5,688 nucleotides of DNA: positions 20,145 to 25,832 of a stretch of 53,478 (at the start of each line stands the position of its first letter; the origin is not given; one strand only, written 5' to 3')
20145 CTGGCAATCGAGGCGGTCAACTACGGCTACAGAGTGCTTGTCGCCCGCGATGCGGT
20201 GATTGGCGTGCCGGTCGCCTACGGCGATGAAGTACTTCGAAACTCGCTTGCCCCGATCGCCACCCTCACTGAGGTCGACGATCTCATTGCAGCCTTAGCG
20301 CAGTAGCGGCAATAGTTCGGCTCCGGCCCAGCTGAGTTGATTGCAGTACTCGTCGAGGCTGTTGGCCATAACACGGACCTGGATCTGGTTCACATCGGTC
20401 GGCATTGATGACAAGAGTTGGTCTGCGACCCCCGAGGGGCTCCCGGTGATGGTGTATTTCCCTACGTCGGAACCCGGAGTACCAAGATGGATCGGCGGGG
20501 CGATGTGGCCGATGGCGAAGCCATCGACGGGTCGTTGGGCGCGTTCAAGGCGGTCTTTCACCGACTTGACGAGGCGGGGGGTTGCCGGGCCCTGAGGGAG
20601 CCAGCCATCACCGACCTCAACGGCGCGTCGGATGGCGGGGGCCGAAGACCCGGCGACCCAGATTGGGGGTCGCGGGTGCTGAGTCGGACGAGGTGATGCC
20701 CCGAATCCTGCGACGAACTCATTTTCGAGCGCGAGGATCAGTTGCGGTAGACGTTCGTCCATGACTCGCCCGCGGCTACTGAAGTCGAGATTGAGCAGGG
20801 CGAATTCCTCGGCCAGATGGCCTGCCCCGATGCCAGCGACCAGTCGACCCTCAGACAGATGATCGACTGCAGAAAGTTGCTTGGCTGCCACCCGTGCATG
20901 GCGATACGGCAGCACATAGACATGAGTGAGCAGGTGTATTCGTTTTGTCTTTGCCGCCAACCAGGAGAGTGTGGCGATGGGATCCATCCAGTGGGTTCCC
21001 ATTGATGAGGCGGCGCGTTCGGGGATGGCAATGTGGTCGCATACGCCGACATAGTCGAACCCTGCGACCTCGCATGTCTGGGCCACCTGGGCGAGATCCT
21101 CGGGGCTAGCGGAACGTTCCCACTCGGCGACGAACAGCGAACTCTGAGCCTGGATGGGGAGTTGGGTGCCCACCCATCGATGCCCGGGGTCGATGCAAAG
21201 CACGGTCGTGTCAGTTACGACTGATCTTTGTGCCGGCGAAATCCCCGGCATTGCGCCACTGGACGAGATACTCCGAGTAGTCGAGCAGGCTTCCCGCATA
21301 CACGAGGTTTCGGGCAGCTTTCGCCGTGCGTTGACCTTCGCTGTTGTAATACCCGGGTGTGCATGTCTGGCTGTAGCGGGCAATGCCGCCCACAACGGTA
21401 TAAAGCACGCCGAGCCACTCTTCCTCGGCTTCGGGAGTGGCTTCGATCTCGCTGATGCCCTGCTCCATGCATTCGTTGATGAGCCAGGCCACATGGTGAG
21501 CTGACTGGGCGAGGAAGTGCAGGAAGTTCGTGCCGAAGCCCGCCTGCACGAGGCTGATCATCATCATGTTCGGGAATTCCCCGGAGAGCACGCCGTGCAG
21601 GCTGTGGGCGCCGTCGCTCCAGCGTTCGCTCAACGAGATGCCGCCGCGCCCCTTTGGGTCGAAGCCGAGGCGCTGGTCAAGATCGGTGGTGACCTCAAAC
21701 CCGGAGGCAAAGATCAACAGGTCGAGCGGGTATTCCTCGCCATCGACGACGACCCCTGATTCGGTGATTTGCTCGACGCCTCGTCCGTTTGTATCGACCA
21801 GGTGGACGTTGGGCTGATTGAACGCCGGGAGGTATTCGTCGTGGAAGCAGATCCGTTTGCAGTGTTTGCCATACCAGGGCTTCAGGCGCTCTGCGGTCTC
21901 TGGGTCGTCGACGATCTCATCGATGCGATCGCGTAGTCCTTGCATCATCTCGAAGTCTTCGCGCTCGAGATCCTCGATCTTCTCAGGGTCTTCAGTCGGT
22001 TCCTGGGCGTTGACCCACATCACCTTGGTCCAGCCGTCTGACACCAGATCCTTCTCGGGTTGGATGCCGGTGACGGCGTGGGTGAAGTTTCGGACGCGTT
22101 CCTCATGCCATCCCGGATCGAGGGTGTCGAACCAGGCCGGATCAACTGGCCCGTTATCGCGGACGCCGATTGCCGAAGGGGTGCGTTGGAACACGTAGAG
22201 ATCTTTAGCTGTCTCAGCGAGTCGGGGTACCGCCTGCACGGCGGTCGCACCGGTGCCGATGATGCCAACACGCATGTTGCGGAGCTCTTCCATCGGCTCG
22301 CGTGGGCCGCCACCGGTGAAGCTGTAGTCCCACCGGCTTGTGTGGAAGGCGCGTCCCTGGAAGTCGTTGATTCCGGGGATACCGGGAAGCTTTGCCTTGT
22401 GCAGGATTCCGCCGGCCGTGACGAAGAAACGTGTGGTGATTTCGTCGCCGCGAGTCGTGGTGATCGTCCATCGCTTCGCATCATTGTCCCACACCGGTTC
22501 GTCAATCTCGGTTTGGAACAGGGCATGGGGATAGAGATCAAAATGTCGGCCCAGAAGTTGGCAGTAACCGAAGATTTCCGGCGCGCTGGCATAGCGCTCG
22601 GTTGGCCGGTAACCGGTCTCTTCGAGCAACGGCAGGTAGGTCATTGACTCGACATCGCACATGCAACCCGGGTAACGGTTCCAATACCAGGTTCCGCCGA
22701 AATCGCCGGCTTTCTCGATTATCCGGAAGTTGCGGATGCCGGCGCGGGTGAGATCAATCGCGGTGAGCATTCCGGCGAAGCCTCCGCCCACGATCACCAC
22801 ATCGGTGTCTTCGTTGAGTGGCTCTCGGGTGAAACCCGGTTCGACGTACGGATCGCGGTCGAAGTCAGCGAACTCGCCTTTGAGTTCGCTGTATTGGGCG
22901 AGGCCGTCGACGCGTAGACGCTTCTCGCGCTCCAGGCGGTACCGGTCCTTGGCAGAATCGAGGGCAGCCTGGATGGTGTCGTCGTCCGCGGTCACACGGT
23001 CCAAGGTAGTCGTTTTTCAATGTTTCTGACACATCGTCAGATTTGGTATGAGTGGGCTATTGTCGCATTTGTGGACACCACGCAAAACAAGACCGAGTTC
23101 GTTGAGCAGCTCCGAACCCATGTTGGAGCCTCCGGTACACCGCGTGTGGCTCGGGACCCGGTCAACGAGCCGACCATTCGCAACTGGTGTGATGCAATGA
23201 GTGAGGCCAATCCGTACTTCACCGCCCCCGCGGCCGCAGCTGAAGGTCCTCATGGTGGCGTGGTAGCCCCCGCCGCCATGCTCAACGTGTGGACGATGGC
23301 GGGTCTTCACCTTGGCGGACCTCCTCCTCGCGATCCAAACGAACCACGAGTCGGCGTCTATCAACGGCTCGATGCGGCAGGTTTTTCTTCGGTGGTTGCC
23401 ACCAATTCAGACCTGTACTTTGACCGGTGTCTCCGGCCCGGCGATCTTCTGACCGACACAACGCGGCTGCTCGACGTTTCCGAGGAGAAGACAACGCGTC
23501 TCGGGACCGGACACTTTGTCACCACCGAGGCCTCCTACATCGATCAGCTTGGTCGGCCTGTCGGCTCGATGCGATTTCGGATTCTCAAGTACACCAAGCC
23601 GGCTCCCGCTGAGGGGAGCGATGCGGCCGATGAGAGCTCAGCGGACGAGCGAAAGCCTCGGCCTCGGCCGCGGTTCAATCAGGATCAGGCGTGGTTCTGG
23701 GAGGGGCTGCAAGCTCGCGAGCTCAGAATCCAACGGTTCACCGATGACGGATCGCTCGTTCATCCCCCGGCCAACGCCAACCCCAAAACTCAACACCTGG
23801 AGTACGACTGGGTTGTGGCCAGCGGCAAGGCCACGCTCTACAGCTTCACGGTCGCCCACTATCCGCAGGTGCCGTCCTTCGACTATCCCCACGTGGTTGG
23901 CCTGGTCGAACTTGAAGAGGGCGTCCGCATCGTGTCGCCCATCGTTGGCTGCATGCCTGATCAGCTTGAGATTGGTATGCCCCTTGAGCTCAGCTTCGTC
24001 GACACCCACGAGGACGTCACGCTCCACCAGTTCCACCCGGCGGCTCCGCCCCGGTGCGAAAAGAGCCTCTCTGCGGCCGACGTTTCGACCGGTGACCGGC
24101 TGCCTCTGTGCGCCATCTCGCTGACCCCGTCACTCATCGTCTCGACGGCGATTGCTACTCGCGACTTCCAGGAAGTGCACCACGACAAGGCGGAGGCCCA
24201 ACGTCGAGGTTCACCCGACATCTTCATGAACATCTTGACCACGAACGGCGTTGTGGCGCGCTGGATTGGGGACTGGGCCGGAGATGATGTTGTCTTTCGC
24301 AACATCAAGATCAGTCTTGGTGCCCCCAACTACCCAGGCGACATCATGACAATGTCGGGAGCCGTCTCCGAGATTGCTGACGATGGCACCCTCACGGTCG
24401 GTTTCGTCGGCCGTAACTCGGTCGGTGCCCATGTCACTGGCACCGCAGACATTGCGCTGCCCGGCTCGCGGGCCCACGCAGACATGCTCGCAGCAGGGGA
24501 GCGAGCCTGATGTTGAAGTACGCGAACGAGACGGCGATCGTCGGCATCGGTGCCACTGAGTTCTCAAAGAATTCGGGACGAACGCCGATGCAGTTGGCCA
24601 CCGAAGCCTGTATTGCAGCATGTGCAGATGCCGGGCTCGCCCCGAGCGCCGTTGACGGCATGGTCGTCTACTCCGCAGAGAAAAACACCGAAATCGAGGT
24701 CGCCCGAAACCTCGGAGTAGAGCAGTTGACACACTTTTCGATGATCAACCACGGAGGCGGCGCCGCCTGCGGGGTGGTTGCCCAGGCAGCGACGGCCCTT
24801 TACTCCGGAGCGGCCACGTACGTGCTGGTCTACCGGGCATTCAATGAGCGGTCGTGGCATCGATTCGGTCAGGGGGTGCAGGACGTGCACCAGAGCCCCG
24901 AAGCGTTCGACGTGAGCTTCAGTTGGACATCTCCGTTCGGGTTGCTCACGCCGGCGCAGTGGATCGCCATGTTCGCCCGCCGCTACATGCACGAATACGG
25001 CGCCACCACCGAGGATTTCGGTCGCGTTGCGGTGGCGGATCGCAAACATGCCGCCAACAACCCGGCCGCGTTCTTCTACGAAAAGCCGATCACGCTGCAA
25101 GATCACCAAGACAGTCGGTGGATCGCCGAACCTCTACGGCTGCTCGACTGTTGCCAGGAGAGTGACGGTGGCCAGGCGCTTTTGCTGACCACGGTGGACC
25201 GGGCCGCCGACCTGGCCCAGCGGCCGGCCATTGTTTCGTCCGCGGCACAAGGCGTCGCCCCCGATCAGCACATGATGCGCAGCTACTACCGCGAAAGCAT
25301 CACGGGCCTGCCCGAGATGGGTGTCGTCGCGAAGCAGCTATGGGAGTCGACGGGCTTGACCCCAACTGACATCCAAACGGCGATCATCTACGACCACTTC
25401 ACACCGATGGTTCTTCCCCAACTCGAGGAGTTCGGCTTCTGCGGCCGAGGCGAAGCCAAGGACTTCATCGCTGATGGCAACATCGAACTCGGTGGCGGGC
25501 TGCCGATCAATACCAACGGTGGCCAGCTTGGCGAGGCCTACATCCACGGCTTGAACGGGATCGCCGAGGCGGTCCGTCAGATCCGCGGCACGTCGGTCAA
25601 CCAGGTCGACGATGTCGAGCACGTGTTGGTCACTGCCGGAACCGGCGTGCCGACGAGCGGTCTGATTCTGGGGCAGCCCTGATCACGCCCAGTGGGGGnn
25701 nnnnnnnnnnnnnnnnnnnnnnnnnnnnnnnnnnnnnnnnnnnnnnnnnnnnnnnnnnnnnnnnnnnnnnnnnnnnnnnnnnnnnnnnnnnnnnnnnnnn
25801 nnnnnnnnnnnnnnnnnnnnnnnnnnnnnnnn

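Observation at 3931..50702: A 17-bp dyad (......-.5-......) occupies every promoter gap across ~47 kb: one very large putative regulon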

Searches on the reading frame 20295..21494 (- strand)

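Call 9: search_protein_families(library=pfam, proteins=[window:20295-21494:-])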
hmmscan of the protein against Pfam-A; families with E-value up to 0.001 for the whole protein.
window:20295-21494:- (399 aa): 1 family
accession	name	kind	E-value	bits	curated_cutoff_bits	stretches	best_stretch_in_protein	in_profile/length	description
PF00296.26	Bac_luciferase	-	1.7e-34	120.1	27.9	1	129-330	20-224/314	Luciferase-like monooxygenase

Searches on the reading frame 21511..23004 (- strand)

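Call 9: search_protein_families(library=pfam, proteins=[window:21511-23004:-])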
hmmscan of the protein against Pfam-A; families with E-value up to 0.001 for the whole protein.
window:21511-23004:- (498 aa): 7 families
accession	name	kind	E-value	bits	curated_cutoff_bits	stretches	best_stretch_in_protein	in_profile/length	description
PF13738.12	Pyr_redox_3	-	1.1e-11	45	30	1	70-304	1-227/305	Pyridine nucleotide-disulphide oxidoreductase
PF13450.12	NAD_binding_8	-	3.6e-10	40.4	21.9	1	71-123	1-52/68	NAD(P)-binding Rossmann-like domain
PF07992.20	Pyr_redox_2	-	1.1e-09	38.6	26.1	1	68-277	2-176/291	Pyridine nucleotide-disulphide oxidoreductase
PF01266.30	DAO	-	2.9e-07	30.8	27.9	1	68-107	1-40/353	FAD dependent oxidoreductase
PF00890.30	FAD_binding_2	-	3.8e-06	26.8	20.4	1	68-108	1-40/414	FAD binding domain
PF00743.25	FMO-like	-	2.5e-05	23.4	22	1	139-278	81-218/532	Flavin-binding monooxygenase-like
PF01494.25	FAD_binding_3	-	3.4e-05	23.7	22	1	66-100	1-34/349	FAD binding domain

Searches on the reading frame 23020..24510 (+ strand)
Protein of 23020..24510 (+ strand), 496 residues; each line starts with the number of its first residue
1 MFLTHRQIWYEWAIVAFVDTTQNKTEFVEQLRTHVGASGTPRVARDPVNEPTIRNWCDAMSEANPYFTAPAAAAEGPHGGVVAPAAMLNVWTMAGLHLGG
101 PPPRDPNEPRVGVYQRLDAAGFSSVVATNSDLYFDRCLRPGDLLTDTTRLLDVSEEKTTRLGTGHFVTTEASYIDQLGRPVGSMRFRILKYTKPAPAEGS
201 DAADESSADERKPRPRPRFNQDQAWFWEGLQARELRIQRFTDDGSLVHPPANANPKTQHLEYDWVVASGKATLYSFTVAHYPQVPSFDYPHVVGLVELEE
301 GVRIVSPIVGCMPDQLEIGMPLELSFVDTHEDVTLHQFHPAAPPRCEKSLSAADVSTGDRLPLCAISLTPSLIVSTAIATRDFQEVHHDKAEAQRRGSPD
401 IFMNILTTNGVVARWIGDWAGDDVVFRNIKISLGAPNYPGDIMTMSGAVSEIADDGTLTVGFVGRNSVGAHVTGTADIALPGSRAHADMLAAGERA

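Call 9: search_protein_families(library=pfam, proteins=[window:23020-24510:+])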
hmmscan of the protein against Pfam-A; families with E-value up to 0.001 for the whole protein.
window:23020-24510:+ (496 aa): 3 families
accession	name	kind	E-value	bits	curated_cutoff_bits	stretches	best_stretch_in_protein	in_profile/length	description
PF01796.24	OB_ChsH2_C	-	6.9e-20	71.2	27.1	1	264-326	1-64/65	ChsH2, C-terminal OB-fold domain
PF13452.11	FAS1_DH_region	-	2.6e-16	60.4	22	1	44-181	10-129/132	FAS1-like, dehydratase domain region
PF01575.25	MaoC_dehydratas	-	0.0002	21.4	27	0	366-453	16-105/123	MaoC like domain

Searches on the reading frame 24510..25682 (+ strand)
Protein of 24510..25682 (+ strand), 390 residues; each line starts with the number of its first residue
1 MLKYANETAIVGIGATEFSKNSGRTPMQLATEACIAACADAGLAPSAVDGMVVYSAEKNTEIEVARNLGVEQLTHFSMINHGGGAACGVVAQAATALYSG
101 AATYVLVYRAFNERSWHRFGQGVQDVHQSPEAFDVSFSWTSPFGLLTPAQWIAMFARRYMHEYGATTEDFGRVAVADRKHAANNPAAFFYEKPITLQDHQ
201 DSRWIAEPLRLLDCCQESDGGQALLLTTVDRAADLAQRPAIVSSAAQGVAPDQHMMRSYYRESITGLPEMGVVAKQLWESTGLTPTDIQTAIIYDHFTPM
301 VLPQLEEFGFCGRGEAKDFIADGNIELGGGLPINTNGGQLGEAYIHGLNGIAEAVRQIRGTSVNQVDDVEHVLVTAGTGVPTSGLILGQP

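Call 9: search_protein_families(library=pfam, proteins=[window:24510-25682:+])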
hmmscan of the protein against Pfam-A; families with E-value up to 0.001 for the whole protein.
window:24510-25682:+ (390 aa): 2 families
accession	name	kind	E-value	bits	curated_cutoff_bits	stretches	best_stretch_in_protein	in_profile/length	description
PF22691.2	Thiolase_C_1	-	4.8e-31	107.9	28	1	262-380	13-133/144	Thiolase C-terminal domain-like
PF00108.29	Thiolase_N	-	4.4e-06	26.7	26.4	1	9-227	2-257/260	Thiolase, N-terminal domain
